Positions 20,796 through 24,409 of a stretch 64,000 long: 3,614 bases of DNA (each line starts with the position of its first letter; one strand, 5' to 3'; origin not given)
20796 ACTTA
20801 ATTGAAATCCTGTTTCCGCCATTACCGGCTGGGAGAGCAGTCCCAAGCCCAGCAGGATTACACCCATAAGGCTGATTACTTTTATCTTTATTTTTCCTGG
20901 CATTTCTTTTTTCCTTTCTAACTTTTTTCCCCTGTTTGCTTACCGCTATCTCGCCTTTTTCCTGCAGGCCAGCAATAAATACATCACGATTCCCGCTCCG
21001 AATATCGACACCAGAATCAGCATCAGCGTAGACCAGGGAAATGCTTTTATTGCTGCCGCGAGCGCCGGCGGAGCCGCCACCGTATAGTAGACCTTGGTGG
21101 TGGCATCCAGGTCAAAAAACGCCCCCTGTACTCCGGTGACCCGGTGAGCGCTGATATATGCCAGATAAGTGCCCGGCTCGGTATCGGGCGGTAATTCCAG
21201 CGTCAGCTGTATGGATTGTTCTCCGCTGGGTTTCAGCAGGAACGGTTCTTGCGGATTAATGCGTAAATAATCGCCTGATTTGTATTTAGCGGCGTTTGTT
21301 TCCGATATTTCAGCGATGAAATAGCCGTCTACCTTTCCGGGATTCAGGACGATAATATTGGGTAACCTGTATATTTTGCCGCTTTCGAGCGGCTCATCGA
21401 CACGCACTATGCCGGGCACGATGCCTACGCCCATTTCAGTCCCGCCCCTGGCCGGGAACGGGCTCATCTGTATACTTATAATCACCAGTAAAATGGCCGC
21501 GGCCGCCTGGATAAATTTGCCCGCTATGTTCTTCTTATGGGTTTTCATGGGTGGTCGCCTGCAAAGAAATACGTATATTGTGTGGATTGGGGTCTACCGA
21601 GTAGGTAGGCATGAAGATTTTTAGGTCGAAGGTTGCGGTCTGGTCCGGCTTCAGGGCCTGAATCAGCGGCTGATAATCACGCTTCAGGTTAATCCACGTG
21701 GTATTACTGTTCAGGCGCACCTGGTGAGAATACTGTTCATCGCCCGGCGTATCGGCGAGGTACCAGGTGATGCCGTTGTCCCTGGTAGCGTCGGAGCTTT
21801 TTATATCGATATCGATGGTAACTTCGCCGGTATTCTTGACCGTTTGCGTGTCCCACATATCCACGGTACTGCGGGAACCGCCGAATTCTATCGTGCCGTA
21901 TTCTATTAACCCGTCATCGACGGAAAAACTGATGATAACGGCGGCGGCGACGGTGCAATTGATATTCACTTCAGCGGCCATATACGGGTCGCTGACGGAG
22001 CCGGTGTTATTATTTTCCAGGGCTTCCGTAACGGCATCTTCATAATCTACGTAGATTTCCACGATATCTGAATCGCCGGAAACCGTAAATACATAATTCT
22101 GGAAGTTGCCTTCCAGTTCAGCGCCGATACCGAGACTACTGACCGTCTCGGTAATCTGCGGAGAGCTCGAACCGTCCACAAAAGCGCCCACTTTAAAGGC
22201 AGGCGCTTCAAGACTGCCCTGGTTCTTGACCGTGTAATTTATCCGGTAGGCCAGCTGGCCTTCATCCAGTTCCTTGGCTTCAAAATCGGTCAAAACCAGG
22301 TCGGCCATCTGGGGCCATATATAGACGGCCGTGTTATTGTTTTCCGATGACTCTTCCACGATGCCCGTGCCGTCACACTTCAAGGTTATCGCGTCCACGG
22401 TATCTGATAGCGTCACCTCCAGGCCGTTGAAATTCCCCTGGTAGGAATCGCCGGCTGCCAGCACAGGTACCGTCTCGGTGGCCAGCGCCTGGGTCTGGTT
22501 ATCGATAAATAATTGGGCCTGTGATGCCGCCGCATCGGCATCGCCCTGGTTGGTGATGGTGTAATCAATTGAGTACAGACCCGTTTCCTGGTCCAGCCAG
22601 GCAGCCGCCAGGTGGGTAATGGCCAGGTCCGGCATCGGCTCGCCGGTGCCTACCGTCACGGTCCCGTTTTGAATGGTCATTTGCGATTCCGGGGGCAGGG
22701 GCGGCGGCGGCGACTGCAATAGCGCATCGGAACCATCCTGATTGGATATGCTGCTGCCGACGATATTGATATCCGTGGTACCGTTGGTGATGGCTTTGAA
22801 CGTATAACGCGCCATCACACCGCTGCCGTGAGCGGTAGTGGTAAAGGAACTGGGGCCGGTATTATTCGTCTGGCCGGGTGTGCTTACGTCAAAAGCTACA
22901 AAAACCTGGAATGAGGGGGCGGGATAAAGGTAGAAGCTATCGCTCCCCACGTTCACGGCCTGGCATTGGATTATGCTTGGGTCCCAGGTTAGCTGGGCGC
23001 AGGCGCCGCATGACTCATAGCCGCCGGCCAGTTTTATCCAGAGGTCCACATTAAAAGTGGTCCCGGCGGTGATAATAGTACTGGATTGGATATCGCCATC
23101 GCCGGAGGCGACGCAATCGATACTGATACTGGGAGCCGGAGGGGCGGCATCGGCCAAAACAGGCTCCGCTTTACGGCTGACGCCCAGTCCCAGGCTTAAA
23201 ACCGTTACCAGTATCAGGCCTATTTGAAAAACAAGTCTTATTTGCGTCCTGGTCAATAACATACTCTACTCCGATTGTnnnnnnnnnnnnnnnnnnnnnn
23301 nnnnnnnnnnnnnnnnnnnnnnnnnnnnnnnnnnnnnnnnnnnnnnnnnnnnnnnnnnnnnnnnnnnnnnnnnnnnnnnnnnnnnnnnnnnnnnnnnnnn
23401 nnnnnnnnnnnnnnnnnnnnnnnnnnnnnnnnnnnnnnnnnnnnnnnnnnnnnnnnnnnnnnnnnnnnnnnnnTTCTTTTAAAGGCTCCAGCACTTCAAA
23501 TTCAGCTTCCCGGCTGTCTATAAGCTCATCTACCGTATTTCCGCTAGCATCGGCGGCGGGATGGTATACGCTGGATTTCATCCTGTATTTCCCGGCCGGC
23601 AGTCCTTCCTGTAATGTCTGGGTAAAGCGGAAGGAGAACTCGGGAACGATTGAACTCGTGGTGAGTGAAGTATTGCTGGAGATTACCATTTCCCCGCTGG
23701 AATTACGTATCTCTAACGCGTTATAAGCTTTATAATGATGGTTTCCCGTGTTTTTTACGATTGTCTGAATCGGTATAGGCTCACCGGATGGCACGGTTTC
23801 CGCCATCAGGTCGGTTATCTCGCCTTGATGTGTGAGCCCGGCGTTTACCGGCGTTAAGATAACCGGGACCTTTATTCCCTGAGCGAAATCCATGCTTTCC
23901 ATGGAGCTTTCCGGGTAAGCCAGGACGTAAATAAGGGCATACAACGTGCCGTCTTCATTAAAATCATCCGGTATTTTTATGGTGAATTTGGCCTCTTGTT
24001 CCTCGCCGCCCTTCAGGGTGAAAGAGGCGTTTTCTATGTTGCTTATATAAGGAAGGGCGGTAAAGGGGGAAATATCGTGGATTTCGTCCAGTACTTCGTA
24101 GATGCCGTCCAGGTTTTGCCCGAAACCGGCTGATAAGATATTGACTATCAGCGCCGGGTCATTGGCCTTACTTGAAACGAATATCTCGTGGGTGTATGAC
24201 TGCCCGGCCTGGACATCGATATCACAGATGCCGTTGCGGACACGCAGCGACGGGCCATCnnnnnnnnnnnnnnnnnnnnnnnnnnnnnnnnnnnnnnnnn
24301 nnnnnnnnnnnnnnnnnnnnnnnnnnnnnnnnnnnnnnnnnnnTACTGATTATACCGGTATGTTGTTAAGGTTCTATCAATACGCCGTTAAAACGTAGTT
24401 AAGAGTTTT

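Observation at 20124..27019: Four cohesin-like modules on three secreted proteins, only one of them membrane-anchored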

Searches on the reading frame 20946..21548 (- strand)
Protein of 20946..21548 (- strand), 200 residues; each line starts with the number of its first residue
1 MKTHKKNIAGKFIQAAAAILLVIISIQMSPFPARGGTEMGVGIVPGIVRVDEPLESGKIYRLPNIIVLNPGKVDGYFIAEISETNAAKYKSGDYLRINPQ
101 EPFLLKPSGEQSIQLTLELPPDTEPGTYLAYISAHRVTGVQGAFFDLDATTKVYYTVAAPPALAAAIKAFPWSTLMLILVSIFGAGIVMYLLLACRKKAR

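Call 3: search_protein_families(library=pfam, proteins=[window:20946-21548:-], max_evalue=1)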
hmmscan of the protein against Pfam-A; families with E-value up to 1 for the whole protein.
window:20946-21548:- (200 aa): 0 families

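Call 50: search_protein_families(library=ncbifam, proteins=[window:20946-21548:-], max_evalue=1)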
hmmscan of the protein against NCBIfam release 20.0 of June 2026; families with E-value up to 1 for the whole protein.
window:20946-21548:- (200 aa): 0 families
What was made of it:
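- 20946..21548 (-): 200-aa protein: signal peptide, one domain, AFPW motif, C-terminal TM helix, CRKKAR tail. No family match (calls 3, 50).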

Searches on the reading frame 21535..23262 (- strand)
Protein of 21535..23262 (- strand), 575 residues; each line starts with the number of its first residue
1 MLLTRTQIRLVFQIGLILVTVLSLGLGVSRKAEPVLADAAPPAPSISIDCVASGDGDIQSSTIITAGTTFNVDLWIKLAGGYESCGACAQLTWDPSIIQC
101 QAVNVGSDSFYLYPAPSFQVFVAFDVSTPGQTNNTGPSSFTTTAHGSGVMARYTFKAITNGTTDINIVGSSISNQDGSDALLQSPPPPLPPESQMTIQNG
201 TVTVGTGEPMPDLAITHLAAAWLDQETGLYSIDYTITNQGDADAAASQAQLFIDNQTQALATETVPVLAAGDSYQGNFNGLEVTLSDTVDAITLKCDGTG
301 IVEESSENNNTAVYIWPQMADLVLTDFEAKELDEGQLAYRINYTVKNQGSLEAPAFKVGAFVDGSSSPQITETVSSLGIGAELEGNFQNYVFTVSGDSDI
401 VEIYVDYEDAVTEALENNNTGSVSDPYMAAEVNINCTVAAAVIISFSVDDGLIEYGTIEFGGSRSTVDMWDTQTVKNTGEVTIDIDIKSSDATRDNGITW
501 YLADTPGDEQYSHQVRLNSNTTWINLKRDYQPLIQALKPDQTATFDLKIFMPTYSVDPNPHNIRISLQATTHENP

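Call 3: search_protein_families(library=pfam, proteins=[window:21535-23262:-], max_evalue=1)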
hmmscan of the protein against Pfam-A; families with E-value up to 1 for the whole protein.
window:21535-23262:- (575 aa): 2 families
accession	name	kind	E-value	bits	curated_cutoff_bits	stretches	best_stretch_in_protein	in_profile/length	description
PF07705.17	CARDB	-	2.5e-27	95.5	22.7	2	211-312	2-99/101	CARDB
PF12454.13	Ecm33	-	0.16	12.6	23.2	1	233-244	27-38/40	GPI-anchored cell wall organization protein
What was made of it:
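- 22003..22632 (-): Two CARDB repeats of the 575-aa protein. Pfam CARDB 95.5 bits, 2 stretches, best aa 211-312 (call 3).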

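Call 8: find_homologous_proteins(query=window:21535-23262:-)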
Query window:21535-23262:- (575 aa): 3 proteins with E <= 0.001 among 8000 candidates.
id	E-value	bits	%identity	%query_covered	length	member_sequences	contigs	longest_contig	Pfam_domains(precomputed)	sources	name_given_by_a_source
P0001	0.0e+0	1282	100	100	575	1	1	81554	PF07705.18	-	-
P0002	3.8e-90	321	43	48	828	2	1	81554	PF07705.18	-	-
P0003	1.9e-23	101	31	44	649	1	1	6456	PF07705.18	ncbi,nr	ncbi:hypothetical protein M1N21_02615 [Dehalococcoidia bacterium]|nr:hypothetical protein [Dehalococ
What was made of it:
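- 21535..23262 (-): 575-aa secreted scaffold: cohesin, two CARDB repeats, then an unassigned C-terminal domain. No TM helix and no dockerin. Only homologue found by word search is P0003 from a Dehalococcoidia MAG (call 8).
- Tried and rejected: The word-indexed homologue search with the 575-aa protein found only one outside relative (call 8).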

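Call 15: find_encoding_contigs(protein=P0003, flank=10000)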
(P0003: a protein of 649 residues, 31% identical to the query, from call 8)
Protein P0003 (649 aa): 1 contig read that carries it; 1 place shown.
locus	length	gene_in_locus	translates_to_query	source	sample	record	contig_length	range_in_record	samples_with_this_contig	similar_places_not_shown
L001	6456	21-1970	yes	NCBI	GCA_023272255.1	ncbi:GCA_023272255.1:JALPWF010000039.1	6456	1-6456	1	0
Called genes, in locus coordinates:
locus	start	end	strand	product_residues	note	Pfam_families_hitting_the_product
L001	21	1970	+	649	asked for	PF07705:CARDB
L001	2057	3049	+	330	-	-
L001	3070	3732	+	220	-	-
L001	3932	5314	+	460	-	PF07705:CARDB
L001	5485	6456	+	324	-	PF00528:BPD_transp_1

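Call 50: search_protein_families(library=ncbifam, proteins=[window:21535-23262:-], max_evalue=1)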
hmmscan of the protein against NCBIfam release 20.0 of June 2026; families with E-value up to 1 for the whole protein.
window:21535-23262:- (575 aa): 2 families
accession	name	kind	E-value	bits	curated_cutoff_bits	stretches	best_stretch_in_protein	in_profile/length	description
TIGR02588.1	TIGR02588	hypoth_equivalog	0.017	15.1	95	0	223-277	44-100/122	TIGR02588 family protein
NF052590.1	ArlF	equivalog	0.21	11.7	110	0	231-265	66-100/137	archaellum stator protein ArlF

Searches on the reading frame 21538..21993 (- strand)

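Call 41: search_protein_families(library=pfam, proteins=[window:21538-21993:-], max_evalue=10)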
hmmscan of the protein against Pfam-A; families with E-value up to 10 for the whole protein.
seq(152 aa): 1 family
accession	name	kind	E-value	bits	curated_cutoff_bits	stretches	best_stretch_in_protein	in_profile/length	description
PF02012.26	BNR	-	0.12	12.9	27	1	70-78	3-11/12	BNR/Asp-box repeat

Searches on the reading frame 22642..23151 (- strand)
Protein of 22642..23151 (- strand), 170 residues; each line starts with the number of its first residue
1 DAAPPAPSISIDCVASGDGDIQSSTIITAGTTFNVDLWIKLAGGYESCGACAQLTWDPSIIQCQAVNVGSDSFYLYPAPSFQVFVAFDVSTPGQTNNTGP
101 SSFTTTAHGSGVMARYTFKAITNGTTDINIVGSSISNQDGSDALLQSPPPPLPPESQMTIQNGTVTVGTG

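Call 6: search_protein_families(library=pfam, proteins=[window:22642-23151:-], max_evalue=10)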
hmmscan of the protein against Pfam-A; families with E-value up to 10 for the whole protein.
seq(170 aa): 1 family
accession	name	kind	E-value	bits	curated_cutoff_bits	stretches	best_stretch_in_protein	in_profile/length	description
PF00963.24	Cohesin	-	0.0028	18.3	24.1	1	28-140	11-124/139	Cohesin domain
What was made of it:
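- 22624..23142 (-): Cohesin module of the 575-aa protein (aa 41-213). Pfam Cohesin 18.3 bits (call 6).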

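Call 24: search_solved_structures(query=A2, max_evalue=10, show_alignments=2)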
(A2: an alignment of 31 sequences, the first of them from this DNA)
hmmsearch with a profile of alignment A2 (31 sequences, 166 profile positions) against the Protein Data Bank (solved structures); distinct sequences matched with E-value up to 10: 27.
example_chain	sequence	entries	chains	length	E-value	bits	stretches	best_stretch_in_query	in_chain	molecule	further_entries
3l8q_A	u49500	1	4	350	8.9e-12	48.1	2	13-135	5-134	Cellulosomal scaffoldin adaptor protein B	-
5lxv_A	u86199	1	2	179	4.6e-11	45.8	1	13-157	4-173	Scaffoldin C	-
1zv9_A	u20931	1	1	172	3.8e-07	33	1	13-135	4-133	Cellulosomal scaffoldin adaptor protein B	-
1qzn_A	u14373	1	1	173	3.8e-07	33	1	13-135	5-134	cellulosomal scaffoldin adaptor protein B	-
3f2l_A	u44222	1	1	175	3.9e-07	33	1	13-135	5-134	Cellulosomal scaffoldin adaptor protein B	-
3bwz_A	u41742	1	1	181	4.3e-07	32.8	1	13-135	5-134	Cellulosomal scaffoldin adaptor protein B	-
4u3s_A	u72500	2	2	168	2.2e-05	27.3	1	15-124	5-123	Cellulosomal scaffoldin adaptor protein B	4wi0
4ums_A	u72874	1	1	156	5.8e-05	25.9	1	42-159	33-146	CELLULOSOMAL ANCHORING SCAFFOLDIN B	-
5n5p_A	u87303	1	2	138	0.00016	24.5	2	122-158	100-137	Putative cellulosomal scaffoldin protein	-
3kcp_B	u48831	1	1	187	0.00026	23.8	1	12-134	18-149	Cellulosome anchoring protein, cohesin region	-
2b59_A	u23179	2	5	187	0.00026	23.8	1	12-134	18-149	COG1196: Chromosome segregation ATPases | Scaffolding dockerin binding protein A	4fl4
2y3n_A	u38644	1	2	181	0.00028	23.7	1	18-123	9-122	CELLULOSOMAL SCAFFOLDIN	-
1tyj_A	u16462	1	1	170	0.00028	23.7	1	20-123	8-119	cellulosomal scaffoldin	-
2bm3_A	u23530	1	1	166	0.00031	23.6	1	33-134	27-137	SCAFFOLDING DOCKERIN BINDING PROTEIN A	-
3fnk_A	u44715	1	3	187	0.00042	23.1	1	20-124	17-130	Cellulosomal scaffoldin adaptor protein B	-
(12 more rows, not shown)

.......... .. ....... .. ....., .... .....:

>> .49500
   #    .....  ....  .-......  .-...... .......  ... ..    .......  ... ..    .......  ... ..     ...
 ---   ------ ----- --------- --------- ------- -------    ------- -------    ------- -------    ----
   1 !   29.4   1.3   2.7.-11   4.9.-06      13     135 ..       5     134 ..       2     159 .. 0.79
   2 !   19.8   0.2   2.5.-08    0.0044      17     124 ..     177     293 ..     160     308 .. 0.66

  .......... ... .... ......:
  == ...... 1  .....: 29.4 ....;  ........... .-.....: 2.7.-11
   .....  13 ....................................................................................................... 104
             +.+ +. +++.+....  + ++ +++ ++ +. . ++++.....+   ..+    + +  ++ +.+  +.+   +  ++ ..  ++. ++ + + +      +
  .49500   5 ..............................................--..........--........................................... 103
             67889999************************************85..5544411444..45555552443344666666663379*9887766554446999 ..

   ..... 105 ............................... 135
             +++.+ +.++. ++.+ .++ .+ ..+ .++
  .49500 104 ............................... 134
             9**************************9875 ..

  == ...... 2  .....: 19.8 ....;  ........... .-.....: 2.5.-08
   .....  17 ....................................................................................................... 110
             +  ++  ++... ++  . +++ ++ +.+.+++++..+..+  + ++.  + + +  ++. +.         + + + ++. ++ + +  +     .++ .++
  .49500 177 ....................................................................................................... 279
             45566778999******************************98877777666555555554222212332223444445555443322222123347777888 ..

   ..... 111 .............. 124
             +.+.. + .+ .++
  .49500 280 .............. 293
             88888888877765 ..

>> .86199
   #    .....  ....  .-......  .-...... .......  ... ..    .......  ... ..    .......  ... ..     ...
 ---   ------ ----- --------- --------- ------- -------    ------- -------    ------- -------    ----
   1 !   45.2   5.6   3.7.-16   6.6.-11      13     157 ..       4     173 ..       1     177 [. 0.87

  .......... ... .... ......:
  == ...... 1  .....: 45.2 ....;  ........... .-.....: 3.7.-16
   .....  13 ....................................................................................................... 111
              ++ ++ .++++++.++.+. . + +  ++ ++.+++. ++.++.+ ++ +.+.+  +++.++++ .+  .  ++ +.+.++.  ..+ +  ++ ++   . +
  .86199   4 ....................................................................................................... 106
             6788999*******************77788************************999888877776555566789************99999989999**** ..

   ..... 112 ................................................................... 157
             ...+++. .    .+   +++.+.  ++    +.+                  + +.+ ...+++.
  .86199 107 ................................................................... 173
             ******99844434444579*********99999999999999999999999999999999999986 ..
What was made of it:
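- On Cohesin (Pfam PF00963 / cohesin superfamily): The family profile A2 hits 21 solved cohesins first, best E=8.9e-12 (call 24).
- The family profile hits 21 solved cohesins first, best E=8.9e-12 (call 24).
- Tried and rejected: The deeper alignment A2 was needed (call 24).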

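Call 31: predict_structure(alignment_id=A2)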
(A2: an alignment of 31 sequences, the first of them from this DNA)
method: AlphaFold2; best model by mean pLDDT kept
length: 170 residues; sequences in the alignment: 31
mean_pLDDT: 69.9   pTM: 0.68
mean pLDDT of the five models: 69.9, 68.7, 68.2, 66.9, 66.0
residues with pLDDT >= 90: 36; 70-90: 57; 50-70: 44; < 50: 33
segments of 3 or more residues with pLDDT < 50: 15-18, 75-102
pLDDT, mean of each block of 10 residues (from residue 1): 66 51 87 89 79 88 83 45 33 39 66 88 93 78 55 62 87
secondary structure, 60 per line:
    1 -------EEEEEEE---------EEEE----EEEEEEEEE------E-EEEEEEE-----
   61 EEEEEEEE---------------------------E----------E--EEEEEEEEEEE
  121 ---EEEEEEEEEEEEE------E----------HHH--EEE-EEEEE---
elements in order: E8-14 E24-27 E32-40 E49-55 E61-68 E110-120 E124-136 E159-161 E163-167
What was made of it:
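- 22624..23142 (-): AF2 model pLDDT 69.9, pTM 0.68 (call 31).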

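Call 35: fold_search(model_id=the predicted structure, library=pdb)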
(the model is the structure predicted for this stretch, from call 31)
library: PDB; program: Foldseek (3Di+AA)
matches with E <= 10: 1897; with E <= 0.001: 69
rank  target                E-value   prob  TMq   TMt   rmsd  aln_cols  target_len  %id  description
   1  6kgf_C                1.1e-07  1.00  0.64  0.73   3.7       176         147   14  Crystal structure of CaDoc0917(R16D)-CaCohA2 complex at pH 8.2 (released 2020-07-08)
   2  1g1k_A                2.6e-07  1.00  0.61  0.71   4.9       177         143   16  COHESIN MODULE FROM THE CELLULOSOME OF CLOSTRIDIUM CELLULOLYTICUM (released 2000-11-22)
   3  6kgc_A                3.4e-07  1.00  0.63  0.74   4.4       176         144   14  Crystal structure of CaDoc0917(R49D)-CaCohA2 complex at pH 5.4 (released 2020-07-08)
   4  6kgf_A                3.8e-07  1.00  0.64  0.74   4.3       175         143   14  Crystal structure of CaDoc0917(R16D)-CaCohA2 complex at pH 8.2 (released 2020-07-08)
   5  6kge_A                4.4e-07  1.00  0.63  0.74   3.9       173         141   14  Crystal structure of CaDoc0917(R16D)-CaCohA2 complex at pH 5.5 (released 2020-07-08)
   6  6kgd_A                6.2e-07  1.00  0.65  0.74   3.5       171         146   16  Crystal structure of CaDoc0917(R49D)-CaCohA2 complex at pH 8.0 (released 2020-07-08)
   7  2vn5_A                8.2e-07  1.00  0.64  0.75   3.8       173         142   16  The Clostridium cellulolyticum dockerin displays a dual binding mode for its cohesin partner (released 2008-05-20)
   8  4ums                  1.4e-06  1.00  0.57  0.62   4.8       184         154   14  The crystal structure of the seventh ScaB type I cohesin from Pseudobacteroides cellulosolvens (released 2015-05-06)
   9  5nrm_A                1.7e-06  1.00  0.60  0.71   4.9       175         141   13  Crystal structure of the sixth cohesin from Acetivibrio cellulolyticus' scaffoldin B in complex with Cel5 dockerin S51 (released 2018-01-31)
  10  2vn5_C                2.1e-06  1.00  0.63  0.72   4.1       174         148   15  The Clostridium cellulolyticum dockerin displays a dual binding mode for its cohesin partner (released 2008-05-20)
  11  2vn6_A                2.1e-06  1.00  0.62  0.69   4.3       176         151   14  The Clostridium cellulolyticum dockerin displays a dual binding mode for its cohesin partner (released 2008-05-13)
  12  4dh2_C                2.1e-06  1.00  0.63  0.68   4.8       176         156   14  Crystal structure of Coh-OlpC(Cthe_0452)-Doc435(Cthe_0435) complex: A novel type I Cohesin-Dockerin complex from Clost (released 2012-11-28)
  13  5n5p_C                2.9e-06  1.00  0.57  0.69   4.6       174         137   16  Crystal structure of Ruminococcus flavefaciens' type III complex containing the fifth cohesin from scaffoldin B and th (released 2018-02-28)
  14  5lxv_C                3.6e-06  1.00  0.60  0.59   5.6       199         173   14  Crystal structure of Ruminococcus flavefaciens scaffoldin C cohesin in complex with a dockerin from an uncharacterized (released 2016-10-19)
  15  2xdh                  3.8e-06  1.00  0.58  0.69   4.1       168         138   15  Non-cellulosomal cohesin from the hyperthermophilic archaeon Archaeoglobus fulgidus (released 2010-05-26)
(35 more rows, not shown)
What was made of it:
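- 22624..23142 (-): All top 50 Foldseek PDB hits are cohesins, target-normalised TM about 0.7-0.75 for the best hits (call 35).
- On Cohesin (Pfam PF00963 / cohesin superfamily): All top 50 Foldseek PDB hits are cohesins, target-normalised TM about 0.7-0.75 for the best hits (calls 31, 35).
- All top 50 Foldseek hits of the AF2 model are cohesins of types I, II and III and non-cellulosomal ones (call 35). CARDB is described as an adhesion-related domain, and cohesin-like folds occur in non-docking contexts such as C. perfringens glycosidases, which appear among the Foldseek hits (call 35).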

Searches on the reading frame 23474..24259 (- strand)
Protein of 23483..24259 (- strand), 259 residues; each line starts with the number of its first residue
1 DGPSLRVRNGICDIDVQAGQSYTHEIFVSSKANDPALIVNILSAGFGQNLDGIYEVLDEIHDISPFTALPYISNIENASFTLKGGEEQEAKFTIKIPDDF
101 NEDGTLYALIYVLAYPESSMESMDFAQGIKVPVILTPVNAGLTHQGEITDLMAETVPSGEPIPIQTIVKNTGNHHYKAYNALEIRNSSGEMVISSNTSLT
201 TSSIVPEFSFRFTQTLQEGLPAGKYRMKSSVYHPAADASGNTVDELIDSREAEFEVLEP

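Call 41: search_protein_families(library=pfam, proteins=[window:23483-24259:-], max_evalue=10)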
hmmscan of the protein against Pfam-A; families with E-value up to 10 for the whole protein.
seq(259 aa): 2 families
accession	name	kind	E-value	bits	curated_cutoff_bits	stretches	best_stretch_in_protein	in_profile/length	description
PF06030.18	WxLIP_PGBD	-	0.018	15.5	27.3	1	13-108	20-115/121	WxL Interacting Protein, peptidoglycan binding domain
PF08522.16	BT_3987-like_N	-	0.055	14.6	25.9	1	12-109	29-109/120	BT_3987-like, N-terminal domain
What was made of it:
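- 23279..24343 (-): 354-aa protein: signal peptide, a ~260-aa conserved ectodomain (domain structure not predicted), AFPW motif, C-terminal TM helix, RRRGR tail. Only a faint WxLIP_PGBD match, 15.5 bits against a cutoff of 27.3 (call 41).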

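Call 89: search_solved_structures(query=A6, max_evalue=10)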
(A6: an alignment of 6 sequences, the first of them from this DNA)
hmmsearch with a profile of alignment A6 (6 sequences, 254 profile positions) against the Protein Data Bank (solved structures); distinct sequences matched with E-value up to 10: 8.
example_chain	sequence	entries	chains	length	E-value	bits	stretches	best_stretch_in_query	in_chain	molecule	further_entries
6jcq_R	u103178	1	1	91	0.4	12.7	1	215-249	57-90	Dyslexia-associated protein KIAA0319-like protein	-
7kpn_Z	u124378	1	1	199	0.41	12.7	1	215-251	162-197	Dyslexia-associated protein KIAA0319-like protein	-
9p4n_R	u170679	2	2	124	0.42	12.6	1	215-251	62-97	Dyslexia-associated protein KIAA0319-like protein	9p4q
6ihb_R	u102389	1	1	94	0.42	12.6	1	215-249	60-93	Dyslexia-associated protein KIAA0319-like protein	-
7wjx_R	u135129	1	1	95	0.43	12.6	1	215-249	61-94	Dyslexia-associated protein KIAA0319-like protein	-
5icu_A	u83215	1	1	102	0.44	12.6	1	214-248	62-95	CopC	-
9qs0_A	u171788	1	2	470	1.1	11.3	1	14-69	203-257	FUS1p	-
1fso_A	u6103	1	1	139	1.3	11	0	77-108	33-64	RHO GDP-DISSOCIATION INHIBITOR 1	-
